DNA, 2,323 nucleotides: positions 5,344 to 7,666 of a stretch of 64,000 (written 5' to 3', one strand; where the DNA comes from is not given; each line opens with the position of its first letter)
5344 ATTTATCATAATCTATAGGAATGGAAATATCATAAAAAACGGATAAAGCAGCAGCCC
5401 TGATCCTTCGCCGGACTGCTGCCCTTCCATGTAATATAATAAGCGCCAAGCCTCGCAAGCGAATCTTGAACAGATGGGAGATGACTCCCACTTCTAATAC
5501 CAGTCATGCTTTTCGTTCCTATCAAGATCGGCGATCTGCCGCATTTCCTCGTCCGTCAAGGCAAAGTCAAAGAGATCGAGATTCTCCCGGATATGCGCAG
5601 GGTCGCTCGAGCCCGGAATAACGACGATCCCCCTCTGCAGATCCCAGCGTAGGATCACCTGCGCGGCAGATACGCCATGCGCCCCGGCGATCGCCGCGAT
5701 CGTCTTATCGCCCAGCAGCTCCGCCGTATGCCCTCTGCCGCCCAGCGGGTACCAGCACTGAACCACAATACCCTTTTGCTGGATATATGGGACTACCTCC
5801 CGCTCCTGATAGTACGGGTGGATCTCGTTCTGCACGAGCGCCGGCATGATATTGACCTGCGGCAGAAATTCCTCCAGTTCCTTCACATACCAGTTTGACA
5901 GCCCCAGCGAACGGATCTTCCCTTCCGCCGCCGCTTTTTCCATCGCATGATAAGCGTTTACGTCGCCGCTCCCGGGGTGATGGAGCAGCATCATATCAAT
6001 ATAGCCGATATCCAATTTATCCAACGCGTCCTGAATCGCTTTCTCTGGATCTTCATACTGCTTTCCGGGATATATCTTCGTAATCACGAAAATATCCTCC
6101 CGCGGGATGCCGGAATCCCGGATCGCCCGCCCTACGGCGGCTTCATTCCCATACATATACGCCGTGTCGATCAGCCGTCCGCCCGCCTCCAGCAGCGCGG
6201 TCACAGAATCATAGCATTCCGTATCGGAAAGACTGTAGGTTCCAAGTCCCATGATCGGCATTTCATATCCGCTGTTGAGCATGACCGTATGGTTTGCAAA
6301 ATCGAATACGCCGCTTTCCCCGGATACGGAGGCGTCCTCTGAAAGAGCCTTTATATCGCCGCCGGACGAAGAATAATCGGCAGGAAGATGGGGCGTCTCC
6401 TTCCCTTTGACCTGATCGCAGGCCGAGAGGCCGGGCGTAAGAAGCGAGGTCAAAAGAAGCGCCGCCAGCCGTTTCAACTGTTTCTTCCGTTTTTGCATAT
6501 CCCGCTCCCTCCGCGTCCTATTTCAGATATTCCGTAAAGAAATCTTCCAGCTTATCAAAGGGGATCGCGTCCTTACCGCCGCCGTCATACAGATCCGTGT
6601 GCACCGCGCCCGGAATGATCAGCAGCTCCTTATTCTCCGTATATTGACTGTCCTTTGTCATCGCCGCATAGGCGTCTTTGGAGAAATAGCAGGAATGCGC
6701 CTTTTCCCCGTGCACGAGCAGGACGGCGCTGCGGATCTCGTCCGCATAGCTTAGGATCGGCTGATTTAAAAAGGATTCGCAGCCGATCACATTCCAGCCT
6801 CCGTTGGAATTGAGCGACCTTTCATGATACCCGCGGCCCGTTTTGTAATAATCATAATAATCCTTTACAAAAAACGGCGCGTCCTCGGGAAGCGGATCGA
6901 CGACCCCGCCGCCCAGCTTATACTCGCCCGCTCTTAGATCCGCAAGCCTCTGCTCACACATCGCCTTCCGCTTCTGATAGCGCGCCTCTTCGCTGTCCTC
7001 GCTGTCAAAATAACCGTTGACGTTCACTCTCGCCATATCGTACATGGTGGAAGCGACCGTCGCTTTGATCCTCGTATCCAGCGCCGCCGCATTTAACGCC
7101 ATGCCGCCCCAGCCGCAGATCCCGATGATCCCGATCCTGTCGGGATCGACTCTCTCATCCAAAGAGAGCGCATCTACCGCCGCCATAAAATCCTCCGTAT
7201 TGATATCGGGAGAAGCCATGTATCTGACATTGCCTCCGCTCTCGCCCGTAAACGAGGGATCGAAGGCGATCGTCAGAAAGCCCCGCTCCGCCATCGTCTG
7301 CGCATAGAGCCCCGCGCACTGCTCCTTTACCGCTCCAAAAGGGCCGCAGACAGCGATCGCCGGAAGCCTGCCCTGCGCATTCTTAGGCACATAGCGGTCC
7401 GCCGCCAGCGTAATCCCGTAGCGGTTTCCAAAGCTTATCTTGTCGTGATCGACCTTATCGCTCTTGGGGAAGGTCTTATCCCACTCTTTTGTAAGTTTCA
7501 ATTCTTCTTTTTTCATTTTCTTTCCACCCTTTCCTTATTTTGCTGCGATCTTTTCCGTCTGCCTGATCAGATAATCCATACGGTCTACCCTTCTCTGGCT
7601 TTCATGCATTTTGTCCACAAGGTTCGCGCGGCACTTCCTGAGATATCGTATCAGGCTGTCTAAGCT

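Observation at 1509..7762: Three 'headless MerR' mini-proteins, one in each operon of the LysR island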

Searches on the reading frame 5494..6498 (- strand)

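Call 17: search_protein_families(library=pfam, proteins=[window:5494-6498:-], max_evalue=0.001)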
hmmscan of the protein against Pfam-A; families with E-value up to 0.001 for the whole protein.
window:5494-6498:- (334 aa): 1 family
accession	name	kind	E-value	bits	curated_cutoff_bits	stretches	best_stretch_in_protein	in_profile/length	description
PF00248.27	Aldo_ket_red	-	1.8e-47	162.3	24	1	84-326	3-290/291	Aldo/keto reductase family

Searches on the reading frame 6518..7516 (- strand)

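Call 17: search_protein_families(library=pfam, proteins=[window:6518-7516:-], max_evalue=0.001)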
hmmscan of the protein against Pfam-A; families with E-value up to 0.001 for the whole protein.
window:6518-7516:- (332 aa): 6 families
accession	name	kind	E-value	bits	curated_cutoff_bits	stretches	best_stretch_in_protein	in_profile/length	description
PF02129.25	Peptidase_S15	-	7e-09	36.2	23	1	34-177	2-150/262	X-Pro dipeptidyl-peptidase (S15 family)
PF00326.27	Peptidase_S9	-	4.6e-07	30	22.6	1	72-149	7-88/213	Prolyl oligopeptidase family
PF01738.24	DLH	-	8.2e-07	29.3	21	1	47-155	11-126/217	Dienelactone hydrolase family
PF12740.14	PETase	-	9e-07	29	28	1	41-163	44-162/263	PET hydrolase-like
PF05448.18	AXE1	-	1.6e-05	24.2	21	1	109-158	159-208/321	Acetyl xylan esterase (AXE1)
PF22244.2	GCE_fung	-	0.00011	22.6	27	1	114-156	91-135/231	Glucuronyl esterase, fungi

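Call 87: search_protein_families(library=ncbifam, proteins=[window:6518-7516:-], max_evalue=0.001)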
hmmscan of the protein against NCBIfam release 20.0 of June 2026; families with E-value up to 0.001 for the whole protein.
window:6518-7516:- (332 aa): 5 families
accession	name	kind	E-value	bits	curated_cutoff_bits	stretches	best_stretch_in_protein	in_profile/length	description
NF047920.1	lactonase_UilS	equivalog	3e-15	56.7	400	1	39-175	13-147/285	UilS family quorum-quenching N-acyl-homoserine lactonase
NF051441.1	BisHyethTerphBdeA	equivalog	2.1e-06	27.2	520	1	42-162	90-204/305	bis(hydroxyethyl) terephthalate hydrolase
NF041440.1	hydrolase_YghX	exception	0.00026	20.2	460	0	44-146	89-195/292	YghX family hydrolase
NF053518.1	DipepPtdsDpp5Prph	equivalog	0.00029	19.5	900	1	56-187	430-572/655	dipeptidyl-peptidase Dpp5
NF033523.0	lasso_peptidase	equivalog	0.00043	19.2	400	0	73-166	430-535/638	Atxe2 family lasso peptide isopeptidase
